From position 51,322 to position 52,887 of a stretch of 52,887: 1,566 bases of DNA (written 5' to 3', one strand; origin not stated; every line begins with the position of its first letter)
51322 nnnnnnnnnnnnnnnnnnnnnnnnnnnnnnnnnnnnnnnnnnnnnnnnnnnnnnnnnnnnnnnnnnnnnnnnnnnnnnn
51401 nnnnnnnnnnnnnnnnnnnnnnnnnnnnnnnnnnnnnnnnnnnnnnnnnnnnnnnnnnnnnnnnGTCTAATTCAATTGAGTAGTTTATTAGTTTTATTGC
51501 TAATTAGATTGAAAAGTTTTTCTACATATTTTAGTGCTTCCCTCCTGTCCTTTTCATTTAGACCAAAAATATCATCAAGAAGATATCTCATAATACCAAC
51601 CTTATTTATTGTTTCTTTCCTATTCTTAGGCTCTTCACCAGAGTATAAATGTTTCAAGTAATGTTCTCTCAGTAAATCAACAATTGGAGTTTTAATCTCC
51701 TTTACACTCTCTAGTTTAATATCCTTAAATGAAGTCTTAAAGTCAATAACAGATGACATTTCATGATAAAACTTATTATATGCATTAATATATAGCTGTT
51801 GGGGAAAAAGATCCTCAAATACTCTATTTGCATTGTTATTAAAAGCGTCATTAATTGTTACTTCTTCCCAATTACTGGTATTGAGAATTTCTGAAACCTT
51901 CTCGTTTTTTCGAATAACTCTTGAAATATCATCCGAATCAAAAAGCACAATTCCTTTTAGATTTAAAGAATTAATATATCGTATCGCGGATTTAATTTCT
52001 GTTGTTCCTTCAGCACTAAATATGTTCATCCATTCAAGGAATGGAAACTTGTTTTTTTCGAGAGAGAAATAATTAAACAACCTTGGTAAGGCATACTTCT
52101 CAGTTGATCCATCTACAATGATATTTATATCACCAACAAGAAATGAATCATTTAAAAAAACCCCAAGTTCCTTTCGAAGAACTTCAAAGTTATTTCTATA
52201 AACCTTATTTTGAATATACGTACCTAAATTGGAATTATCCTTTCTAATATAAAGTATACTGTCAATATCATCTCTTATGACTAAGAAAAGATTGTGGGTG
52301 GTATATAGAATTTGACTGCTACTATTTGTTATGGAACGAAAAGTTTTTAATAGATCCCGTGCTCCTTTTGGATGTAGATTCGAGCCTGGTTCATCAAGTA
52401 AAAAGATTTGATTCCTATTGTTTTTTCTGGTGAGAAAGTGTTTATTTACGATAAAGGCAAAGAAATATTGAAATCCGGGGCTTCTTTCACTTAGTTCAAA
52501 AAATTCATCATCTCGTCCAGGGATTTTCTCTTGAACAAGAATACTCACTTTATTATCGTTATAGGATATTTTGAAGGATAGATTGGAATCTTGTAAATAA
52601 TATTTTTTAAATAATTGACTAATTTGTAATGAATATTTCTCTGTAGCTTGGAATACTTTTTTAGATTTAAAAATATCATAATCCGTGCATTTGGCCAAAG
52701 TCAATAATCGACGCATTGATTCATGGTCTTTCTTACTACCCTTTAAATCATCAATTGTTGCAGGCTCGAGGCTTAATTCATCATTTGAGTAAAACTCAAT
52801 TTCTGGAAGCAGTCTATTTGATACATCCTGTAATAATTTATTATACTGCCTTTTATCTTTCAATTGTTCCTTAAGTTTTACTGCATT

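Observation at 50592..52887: OLD-family nuclease operon with two unknown small partner proteins is a candidate undescribed defense system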

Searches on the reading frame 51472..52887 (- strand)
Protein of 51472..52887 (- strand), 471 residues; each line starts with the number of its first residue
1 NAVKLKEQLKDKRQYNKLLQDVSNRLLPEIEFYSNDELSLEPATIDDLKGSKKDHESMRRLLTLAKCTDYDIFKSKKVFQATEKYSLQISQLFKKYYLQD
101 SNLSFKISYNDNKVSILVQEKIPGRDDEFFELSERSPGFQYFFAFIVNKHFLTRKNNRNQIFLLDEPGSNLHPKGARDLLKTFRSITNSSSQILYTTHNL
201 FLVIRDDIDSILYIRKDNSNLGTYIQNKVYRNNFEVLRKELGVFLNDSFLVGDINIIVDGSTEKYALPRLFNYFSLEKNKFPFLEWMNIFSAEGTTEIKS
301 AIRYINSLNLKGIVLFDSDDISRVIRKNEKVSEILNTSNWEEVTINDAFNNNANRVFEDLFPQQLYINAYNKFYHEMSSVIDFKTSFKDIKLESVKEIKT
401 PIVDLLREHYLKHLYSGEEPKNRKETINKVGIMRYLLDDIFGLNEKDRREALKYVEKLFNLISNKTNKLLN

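Call 4: search_protein_families(library=pfam, proteins=[window:51472-52887:-], max_evalue=1)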
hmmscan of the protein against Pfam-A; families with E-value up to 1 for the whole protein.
window:51472-52887:- (471 aa): 3 families
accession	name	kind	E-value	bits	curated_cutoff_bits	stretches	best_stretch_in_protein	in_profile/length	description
PF13304.12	AAA_21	-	1.2e-10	42.4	27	1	9-203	119-303/304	AAA domain, putative AbiEii toxin, Type IV TA system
PF20469.4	OLD-like_TOPRIM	-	4.9e-05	24.2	23.2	1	256-319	7-67/67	Overcoming lysogenization defect protein-like, TOPRIM domain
PF18489.6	Alpha_Helical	-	0.00041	21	32.4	1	293-358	40-105/127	Alpha helical domain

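Call 5: search_protein_families(library=padloc, proteins=[window:51472-52887:-], max_evalue=1)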
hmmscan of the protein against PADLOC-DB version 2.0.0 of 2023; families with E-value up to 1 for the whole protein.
window:51472-52887:- (471 aa): 31 families (the best 25 are shown)
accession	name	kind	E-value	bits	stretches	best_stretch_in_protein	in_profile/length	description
PDLC02358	Old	-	1.3e-18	65.1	1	154-333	280-462/578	Old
PDLC00067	GajA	-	3e-14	50.4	1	148-466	294-600/604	AAA ATPase domain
PDLC02980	AriA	-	3.8e-11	41.5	1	95-203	163-303/304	-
PDLC02335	AbiLi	-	5.5e-11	40.1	1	69-219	154-255/326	AbiLi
PDLC00064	GajA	-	6.2e-11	39.9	1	47-272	19-242/464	AAA ATPase domain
PDLC04168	GajA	-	4.5e-10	36.8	1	155-446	273-550/570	-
PDLC04135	mad3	-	3e-08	31.6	1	159-217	284-340/374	mads_3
PDLC04664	PDC-M47A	-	3e-08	31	1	151-245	314-406/461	-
PDLC04033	PD-T4-4_A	-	2.1e-07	28.5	1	149-231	316-396/460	-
PDLC00075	GajA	-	3.2e-07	27.3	1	64-218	178-325/536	AAA ATPase domain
PDLC03878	NsnB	-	3.8e-07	28.2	1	80-199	166-277/345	-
PDLC04164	AriA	-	1.2e-06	26.4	1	102-214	144-247/253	-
PDLC04214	HEC-02A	-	2e-06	25.3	1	126-203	207-282/338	-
PDLC04213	HEC-02A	-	5.5e-06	24.2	1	157-203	230-276/337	-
PDLC00096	GajA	-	7.5e-06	22.9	1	128-270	257-404/630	AAA ATPase domain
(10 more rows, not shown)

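Call 6: search_protein_families(library=ncbifam, proteins=[window:51472-52887:-], max_evalue=1)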
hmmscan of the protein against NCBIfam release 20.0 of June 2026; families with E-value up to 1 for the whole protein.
window:51472-52887:- (471 aa): 36 families (the best 25 are shown)
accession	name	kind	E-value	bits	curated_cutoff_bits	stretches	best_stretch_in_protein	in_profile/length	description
NF010170.0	PRK13651.1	equivalog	0.00011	21.3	432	1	160-205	185-230/308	cobalt transporter ATP-binding subunit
TIGR01166.1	cbiO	subfamily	0.00012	21.6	211.8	1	158-201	145-188/190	cobalt ABC transporter, ATP-binding protein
TIGR02673.1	FtsE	equivalog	0.00041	20.1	264.85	1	158-205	155-202/214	cell division ATP-binding protein FtsE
TIGR04521.1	ECF_ATPase_2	equivalog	0.00043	19.5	330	1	159-205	163-210/279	energy-coupling factor transporter ATPase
NF010171.0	PRK13652.1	equivalog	0.00053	19.2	476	1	159-223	156-219/277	cobalt transporter ATP-binding subunit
TIGR03608.1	L_ocin_972_ABC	subfamily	0.0012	18.3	254.85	1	159-203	153-197/206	putative bacteriocin export ABC transporter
TIGR00630.1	uvra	equivalog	0.0021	16.3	729.8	1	151-207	842-898/924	excinuclease ABC subunit UvrA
NF047739.1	antiphage_MADS3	equivalog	0.0024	17.1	420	1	157-221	335-397/427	methylation-associated defense system AAA family ATPase MAD3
NF001503.0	PRK00349.1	equivalog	0.0025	15.9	1147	1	151-204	844-897/943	excinuclease ABC subunit UvrA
TIGR04520.1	ECF_ATPase_1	equivalog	0.0046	16.4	315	1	159-205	155-202/269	energy-coupling factor transporter ATPase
NF038007.1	ABC_ATP_DarD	equivalog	0.011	15.2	375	1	159-199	160-200/218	darobactin export ABC transporter ATP-binding protein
NF008428.0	PRK11264.1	equivalog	0.011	14.9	406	1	158-216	162-219/250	L-cystine ABC transporter ATP-binding protein TcyN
NF001885.0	PRK00635.1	equivalog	0.011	12.8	3054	1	154-225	826-895/1809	excinuclease ABC subunit A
NF010068.0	PRK13548.1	equivalog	0.013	14.6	261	1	154-202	157-205/261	heme ABC transporter ATP-binding protein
NF010156.0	PRK13635.1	equivalog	0.013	14.6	392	1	158-205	158-206/279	energy-coupling factor ABC transporter ATP-binding protein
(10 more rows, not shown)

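Call 12: find_homologous_proteins(query=window:51472-52887:-)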
Query window:51472-52887:- (471 aa): 142 proteins with E <= 0.001 among 8000 candidates; the best 120 are listed.
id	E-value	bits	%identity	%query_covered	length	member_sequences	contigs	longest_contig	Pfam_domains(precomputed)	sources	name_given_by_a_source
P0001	0.0e+0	1023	100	100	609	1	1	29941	PF13175.13,PF13476.13,PF02463.26,PF13304.13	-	-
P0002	2.1e-184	632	60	100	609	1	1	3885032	PF20469.5,PF11398.15,PF13175.13,PF13476.13,PF02463.26,PF13304.13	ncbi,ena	-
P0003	6.7e-124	433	48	96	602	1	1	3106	PF20469.5,PF11398.15,PF13175.13,PF13476.13,PF02463.26,PF13304.13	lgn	-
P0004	1.5e-121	425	46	97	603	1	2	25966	PF20469.5,PF11398.15,PF13175.13,PF02463.26,PF13304.13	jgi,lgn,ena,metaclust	metaclust:\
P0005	1.1e-120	422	46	100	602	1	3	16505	PF20469.5,PF11398.15,PF13175.13,PF13476.13,PF02463.26,PF13304.13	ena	-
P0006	9.7e-117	409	47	90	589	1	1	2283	PF20469.5,PF11398.15,PF13175.13,PF02463.26,PF13304.13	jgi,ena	-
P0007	1.2e-107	379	42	100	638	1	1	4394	PF13175.13,PF02463.26,PF13304.13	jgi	jgi:predicted ATPase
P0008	1.2e-104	369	41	96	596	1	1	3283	PF20469.5,PF13175.13,PF13476.13,PF02463.26,PF13304.13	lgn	-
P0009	4.4e-103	364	41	98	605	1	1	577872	PF11398.15,PF13175.13,PF02463.26,PF13304.13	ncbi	-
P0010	8.4e-103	363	43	95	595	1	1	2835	PF13175.13,PF02463.26,PF13304.13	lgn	-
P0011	6.6e-101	357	42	96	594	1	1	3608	PF11398.15,PF13175.13,PF13555.13,PF02463.26,PF13304.13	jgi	jgi:predicted ATP-dependent endonuclease of OLD family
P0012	7.1e-100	353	42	99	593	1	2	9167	PF13175.13,PF02463.26,PF13304.13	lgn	-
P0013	1.4e-99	352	42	99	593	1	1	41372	PF13175.13,PF02463.26,PF13304.13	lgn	-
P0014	2.4e-99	352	44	99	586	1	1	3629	PF20469.5,PF13175.13,PF02463.26,PF13304.13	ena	-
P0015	3.2e-99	351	41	97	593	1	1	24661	PF13175.13,PF02463.26,PF13304.13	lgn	-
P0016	3.4e-99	351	41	93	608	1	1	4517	PF20469.5,PF13175.13,PF02463.26,PF13304.13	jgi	jgi:predicted ATP-dependent endonuclease of OLD family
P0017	5.3e-99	350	42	99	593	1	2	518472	PF20469.5,PF13175.13,PF02463.26,PF13304.13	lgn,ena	-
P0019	8.3e-99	350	42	99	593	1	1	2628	PF20469.5,PF13175.13,PF02463.26,PF13304.13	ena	-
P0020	1.2e-98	349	41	97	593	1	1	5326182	PF20469.5,PF11398.15,PF13175.13,PF02463.26,PF13304.13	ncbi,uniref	ncbi:AAA family ATPase [Bernardetia sp. MNP-M8]|uniref:ATP-dependent nuclease n=1 Tax=Bernardetia sp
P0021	2.9e-98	348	40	98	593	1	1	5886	PF20469.5,PF11398.15,PF13175.13,PF13476.13,PF02463.26,PF13304.13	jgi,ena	-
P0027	7.6e-98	347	43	99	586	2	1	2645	PF20469.5,PF13175.13,PF02463.26,PF13304.13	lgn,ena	-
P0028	1.0e-97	346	42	98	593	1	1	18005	PF20469.5,PF13175.13,PF02463.26,PF13304.13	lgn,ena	-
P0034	2.6e-97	345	41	99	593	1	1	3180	PF20469.5,PF13175.13,PF02463.26,PF13304.13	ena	-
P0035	3.0e-97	345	40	99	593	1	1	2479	PF20469.5,PF13175.13,PF02463.26,PF13304.13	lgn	-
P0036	4.8e-97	344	41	96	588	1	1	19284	PF20469.5,PF13175.13,PF02463.26,PF13304.13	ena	-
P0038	5.7e-97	344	42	94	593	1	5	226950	PF20469.5,PF13175.13,PF02463.26,PF13304.13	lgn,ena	-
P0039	6.2e-97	344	41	92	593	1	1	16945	PF20469.5,PF11398.15,PF13175.13,PF02463.26,PF13304.13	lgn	-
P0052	2.3e-95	338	43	91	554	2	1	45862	PF20469.5,PF11398.15,PF13175.13,PF02463.26,PF13304.13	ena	-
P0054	2.5e-95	338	41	97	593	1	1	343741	PF20469.5,PF13175.13,PF02463.26,PF13304.13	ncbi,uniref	ncbi:ATP-dependent endonuclease [Psychroserpens sp. XS_ASV72]|uniref:ATP-dependent nuclease n=1 Tax=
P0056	2.9e-95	338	40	94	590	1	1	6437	PF20469.5,PF13175.13,PF02463.26,PF13304.13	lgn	-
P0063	7.4e-95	337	42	95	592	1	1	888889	PF20469.5,PF13175.13,PF02463.26,PF13304.13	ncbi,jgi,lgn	jgi:predicted ATP-dependent endonuclease of OLD family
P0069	2.2e-94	335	41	94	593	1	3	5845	PF20469.5,PF13175.13,PF02463.26,PF13304.13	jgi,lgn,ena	-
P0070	2.2e-94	335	39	98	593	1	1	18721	PF20469.5,PF13175.13,PF02463.26,PF13304.13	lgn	-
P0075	3.9e-94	334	43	90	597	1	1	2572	PF20469.5,PF13175.13,PF13476.13,PF02463.26,PF13304.13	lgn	-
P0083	3.0e-93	331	41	94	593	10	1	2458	PF20469.5,PF13175.13,PF02463.26,PF13304.13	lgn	-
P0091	2.4e-92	329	41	97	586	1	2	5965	PF20469.5,PF11398.15,PF13175.13,PF02463.26,PF13304.13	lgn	-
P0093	4.0e-92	328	39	98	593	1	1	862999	PF20469.5,PF13175.13,PF13555.13,PF02463.26,PF13304.13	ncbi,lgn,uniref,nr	ncbi:AAA family ATPase [Epilithonimonas sp. JDS]|uniref:ATP-dependent nuclease n=1 Tax=Epilithonimon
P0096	1.9e-91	326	39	97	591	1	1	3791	PF20469.5,PF13175.13,PF13476.13,PF02463.26,PF13304.13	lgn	-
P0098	3.3e-91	325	39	98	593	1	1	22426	PF20469.5,PF13175.13,PF02463.26,PF13304.13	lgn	-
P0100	2.2e-90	322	39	94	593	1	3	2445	PF20469.5,PF13175.13,PF02463.26,PF13304.13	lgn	-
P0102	4.3e-90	321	40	99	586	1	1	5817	PF20469.5,PF13175.13,PF13476.13,PF02463.26,PF13304.13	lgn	-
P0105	5.3e-89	318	38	99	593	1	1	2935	PF20469.5,PF11398.15,PF13175.13,PF02463.26,PF13304.13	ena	-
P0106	1.3e-88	316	38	99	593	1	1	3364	PF20469.5,PF11398.15,PF13175.13,PF02463.26,PF13304.13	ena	-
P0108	4.3e-88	315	38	99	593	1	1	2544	PF20469.5,PF11398.15,PF13175.13,PF02463.26,PF13304.13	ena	-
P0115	6.0e-81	291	35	94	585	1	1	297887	PF13175.13,PF02463.26,PF13304.13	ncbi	-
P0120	1.3e-78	283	40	87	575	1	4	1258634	PF11398.15,PF13175.13,PF13476.13,PF13555.13,PF02463.26,PF13304.13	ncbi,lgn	-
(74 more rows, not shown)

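Call 15: find_encoding_contigs(protein=P0001, flank=10000, max_places=6)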
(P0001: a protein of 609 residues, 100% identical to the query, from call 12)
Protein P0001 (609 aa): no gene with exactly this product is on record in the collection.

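Call 16: find_encoding_contigs(protein=P0002, flank=10000, max_places=6)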
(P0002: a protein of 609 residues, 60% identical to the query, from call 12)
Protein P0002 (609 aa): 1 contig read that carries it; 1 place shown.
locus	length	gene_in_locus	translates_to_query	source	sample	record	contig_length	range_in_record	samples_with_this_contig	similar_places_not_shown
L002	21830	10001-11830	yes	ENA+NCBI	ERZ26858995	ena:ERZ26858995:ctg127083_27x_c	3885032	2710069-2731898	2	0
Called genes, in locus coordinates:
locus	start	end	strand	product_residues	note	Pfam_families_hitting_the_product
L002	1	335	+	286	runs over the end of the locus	-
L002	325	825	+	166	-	-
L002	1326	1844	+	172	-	PF13189:Cytidylate_kin2 (faint), PF13238:AAA_18, PF01202:SKI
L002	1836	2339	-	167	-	PF00156:Pribosyltran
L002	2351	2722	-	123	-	PF01479:S4 (weak), PF28601:HSP15_C (faint)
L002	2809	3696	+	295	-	-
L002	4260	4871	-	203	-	PF13505:OMP_b-brl, PF13568:OMP_b-brl_2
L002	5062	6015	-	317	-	PF02779:Transket_pyr, PF17147:PFOR_II (faint), PF02780:Transketolase_C, PF22613:Transketolase_C_1 (weak)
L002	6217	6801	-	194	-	PF02545:Maf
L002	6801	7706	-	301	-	PF01040:UbiA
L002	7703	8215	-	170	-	PF01668:SmpB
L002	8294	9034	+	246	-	PF20113:DUF6503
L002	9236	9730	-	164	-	PF00300:His_Phos_1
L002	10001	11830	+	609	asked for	PF02463:SMC_N (weak), PF11398:DUF2813 (faint), PF13175:AAA_15, PF13476:AAA_23 (weak), PF13304:AAA_21, PF20469:OLD-like_TOPRIM (weak)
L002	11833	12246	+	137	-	-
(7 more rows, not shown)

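Call 21: find_related_loci(query=A1, collection=genome_contigs, flank=6000)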
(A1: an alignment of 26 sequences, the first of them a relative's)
Query A1 (609 aa) in genome_contigs; peptide patterns used: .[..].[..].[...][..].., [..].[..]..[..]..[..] (x = any residue, [..] = any of these).
600 stretches matched a pattern (row limit reached: there are more); 434 encode a relative of the query (tblastn E <= 1e-3); the best 80 are kept; 80 distinct loci.
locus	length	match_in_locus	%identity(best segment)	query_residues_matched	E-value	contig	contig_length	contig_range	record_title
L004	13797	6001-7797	40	1-600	3e-131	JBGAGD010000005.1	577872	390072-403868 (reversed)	MAG: Bacteroidia bacterium isolate MAG_MBR_H125.59 MBRH125-59_opera_contig_77, whole genome shotgun sequence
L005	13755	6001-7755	40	1-607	6e-128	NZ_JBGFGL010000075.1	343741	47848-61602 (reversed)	Psychroserpens sp. XS_ASV72 k141_93, whole genome shotgun sequence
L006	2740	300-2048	39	1-605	9e-128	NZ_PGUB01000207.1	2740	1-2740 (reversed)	Aquimarina sp. I32.4 Contig_0000207, whole genome shotgun sequence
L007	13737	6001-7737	39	1-600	3e-120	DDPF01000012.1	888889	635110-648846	MAG TPA_asm: Bacteroidetes bacterium UBA2475 UBA2475_contig_31, whole genome shotgun sequence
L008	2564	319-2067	38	1-600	4e-121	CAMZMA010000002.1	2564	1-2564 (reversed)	uncultured Flavobacteriaceae bacterium isolate TAG_MAG_00011 genome assembly, contig: TAG_MAG_00011_000000000277, whole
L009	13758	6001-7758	39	1-607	2e-122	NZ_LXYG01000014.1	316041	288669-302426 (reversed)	Balneola sp. EhC07 A6_Contig3, whole genome shotgun sequence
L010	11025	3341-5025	46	1-582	8e-74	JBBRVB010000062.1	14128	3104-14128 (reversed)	MAG: Chroococcales cyanobacterium isolate La3_metabat2.066 La3_metabat2.066_K_2973726_L_14128_cov_14.9738, whole genome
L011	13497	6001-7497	26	1-533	6e-34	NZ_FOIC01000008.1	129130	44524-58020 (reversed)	Natrinema hispanicum strain CDM_6, whole genome shotgun sequence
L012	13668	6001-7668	24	1-512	6e-26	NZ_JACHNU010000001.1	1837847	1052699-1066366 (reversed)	Conexibacter arvalis strain DSM 23288 Ga0070575_01, whole genome shotgun sequence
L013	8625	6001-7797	23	1-555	9e-26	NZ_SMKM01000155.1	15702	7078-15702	Actinomadura sp. GC306 NODE_155_length_15702_cov_15.7988, whole genome shotgun sequence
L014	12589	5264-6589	27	23-401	2e-25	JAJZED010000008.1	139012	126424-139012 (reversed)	MAG: bacterium isolate JA6.bin4 NODE_82_length_139012_cov_51.587616, whole genome shotgun sequence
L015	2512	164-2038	25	21-606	2e-25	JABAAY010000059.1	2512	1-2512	MAG: Mycoplasmatales bacterium isolate bin29s NODE_59_length_2512_cov_21.975580, whole genome shotgun sequence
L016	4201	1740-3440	25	1-510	4e-25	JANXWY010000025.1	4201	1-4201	MAG: Verrucomicrobia bacterium isolate GL140_2_metabat_307_sub GL140_2_k141_2959851, whole genome shotgun sequence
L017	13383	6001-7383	25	1-401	5e-25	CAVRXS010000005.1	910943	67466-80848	MAG: uncultured Acidimicrobiaceae bacterium isolate MFD06092.bin.2.39 genome assembly, contig: contig_16116, whole genom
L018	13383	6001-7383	24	1-401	1e-24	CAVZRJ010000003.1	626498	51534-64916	MAG: uncultured Acidimicrobiaceae bacterium isolate MFD05705.bin.1.211 genome assembly, contig: contig_26010, whole geno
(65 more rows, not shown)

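Call 26: search_protein_families(library=phrogs, proteins=[P0001, L005:7769-8158:+, L004:8204-8380:+], max_evalue=1)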
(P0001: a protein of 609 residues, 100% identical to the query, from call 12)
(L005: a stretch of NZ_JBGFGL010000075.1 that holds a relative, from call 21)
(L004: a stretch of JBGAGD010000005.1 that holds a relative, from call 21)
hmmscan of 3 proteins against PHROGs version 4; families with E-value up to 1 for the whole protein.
P0001 (609 aa): 12 families
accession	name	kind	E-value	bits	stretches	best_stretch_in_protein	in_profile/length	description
phrog_4747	-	unknown function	1.1e-22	81.9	1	1-529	1-565/610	-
phrog_7507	-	unknown function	1.4e-13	52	2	214-356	326-465/483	-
phrog_9802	-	unknown function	2.9e-10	40.8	1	5-355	7-342/438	-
phrog_8323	-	unknown function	4.3e-10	39.8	1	3-481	51-500/623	-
phrog_5836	-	unknown function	3.8e-08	32.8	1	23-357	48-367/1071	-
phrog_293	-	moron, auxiliary metabolic gene and host takeover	1e-06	28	2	297-341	567-611/1058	ABC transporter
phrog_3940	-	unknown function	2.9e-06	27.4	1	3-541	5-507/537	-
phrog_1499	-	unknown function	9.2e-05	22.9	1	6-45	8-47/427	-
phrog_21263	-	unknown function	0.00023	20.3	1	288-342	840-894/940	-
phrog_6670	-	unknown function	0.095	13.6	1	446-482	60-96/120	-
phrog_25363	-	unknown function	0.099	13.9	1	2-53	6-57/77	-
phrog_8681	-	unknown function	0.3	12.4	0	439-492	36-87/108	-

L005:7769-8158:+ (129 aa): 3 families
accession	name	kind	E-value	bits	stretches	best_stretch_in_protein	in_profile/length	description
phrog_20158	-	unknown function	0.01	16.3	1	13-93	49-125/220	-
phrog_37938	-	unknown function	0.033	15.3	1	34-86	58-109/128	-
phrog_35776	-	unknown function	0.063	14.3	1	14-73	81-140/172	-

L004:8204-8380:+ (58 aa): 1 family
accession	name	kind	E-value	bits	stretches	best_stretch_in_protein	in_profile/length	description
phrog_13055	-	unknown function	0.33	11.8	1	20-35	19-34/68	-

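Call 55: search_solved_structures(query=P0001, max_evalue=0.001)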
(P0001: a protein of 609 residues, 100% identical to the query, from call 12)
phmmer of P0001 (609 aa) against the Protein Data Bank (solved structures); distinct sequences matched with E-value up to 0.001: 4.
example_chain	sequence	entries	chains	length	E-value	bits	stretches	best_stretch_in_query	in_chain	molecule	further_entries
6n9l_A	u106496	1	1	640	3.1e-05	26.3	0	298-393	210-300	UvrABC system protein A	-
3pih_A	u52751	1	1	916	0.00011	24.5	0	298-394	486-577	UvrABC system protein A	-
3aux_A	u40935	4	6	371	0.00047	22.4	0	3-48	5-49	DNA double-strand break repair rad50 ATPase | DNA double-strand break repair Rad50 ATPase,DNA double-strand break repair Rad50 ATPase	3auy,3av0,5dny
5f3w_B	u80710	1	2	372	0.00051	22.3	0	3-48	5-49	DNA double-strand break repair Rad50 ATPase,DNA double-strand break repair Rad50 ATPase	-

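Call 56: search_solved_structures(query=A1, max_evalue=0.001)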
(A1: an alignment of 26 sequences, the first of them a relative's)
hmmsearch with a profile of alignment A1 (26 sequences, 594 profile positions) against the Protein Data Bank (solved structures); distinct sequences matched with E-value up to 0.001: 23.
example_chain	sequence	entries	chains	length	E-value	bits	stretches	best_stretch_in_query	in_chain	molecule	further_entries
6p74_A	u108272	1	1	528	2.2e-09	39.7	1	288-459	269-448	Putative ATP-dependent endonuclease of the OLD family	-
3aux_A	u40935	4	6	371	7.3e-08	34.7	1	1-45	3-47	DNA double-strand break repair rad50 ATPase | DNA double-strand break repair Rad50 ATPase,DNA double-strand break repair Rad50 ATPase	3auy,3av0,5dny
5f3w_B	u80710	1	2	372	9.3e-08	34.3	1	1-46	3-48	DNA double-strand break repair Rad50 ATPase,DNA double-strand break repair Rad50 ATPase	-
9n69_A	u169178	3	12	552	2.5e-06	29.6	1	2-56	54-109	AAA family ATPase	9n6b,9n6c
4nck_A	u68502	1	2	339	2.7e-06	29.5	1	1-43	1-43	DNA double-strand break repair Rad50 ATPase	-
4nch_A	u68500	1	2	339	3.7e-06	29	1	1-43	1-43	DNA double-strand break repair Rad50 ATPase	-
1us8_A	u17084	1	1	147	4.7e-06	28.7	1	1-43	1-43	DNA DOUBLE-STRAND BREAK REPAIR RAD50 ATPASE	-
1f2t_A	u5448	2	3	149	4.8e-06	28.7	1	1-43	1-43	RAD50 ABC-ATPASE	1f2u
3qku_A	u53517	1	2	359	6.4e-06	28.2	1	1-43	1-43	DNA double-strand break repair rad50 ATPase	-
4nci_A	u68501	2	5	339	6.5e-06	28.2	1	1-43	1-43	DNA double-strand break repair Rad50 ATPase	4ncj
1ii8_A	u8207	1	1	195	6.7e-06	28.2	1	1-43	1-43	Rad50 ABC-ATPase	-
3qkt_A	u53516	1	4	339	6.9e-06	28.1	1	1-43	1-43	DNA double-strand break repair rad50 ATPase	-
8ee4_A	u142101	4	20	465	6.9e-06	28.1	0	1-121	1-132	PtuA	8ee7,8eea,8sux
3qkr_A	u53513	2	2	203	7.1e-06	28.1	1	1-43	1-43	DNA double-strand break repair rad50 ATPase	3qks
22bu_B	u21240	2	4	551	7.6e-06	28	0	3-80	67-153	AAA family ATPase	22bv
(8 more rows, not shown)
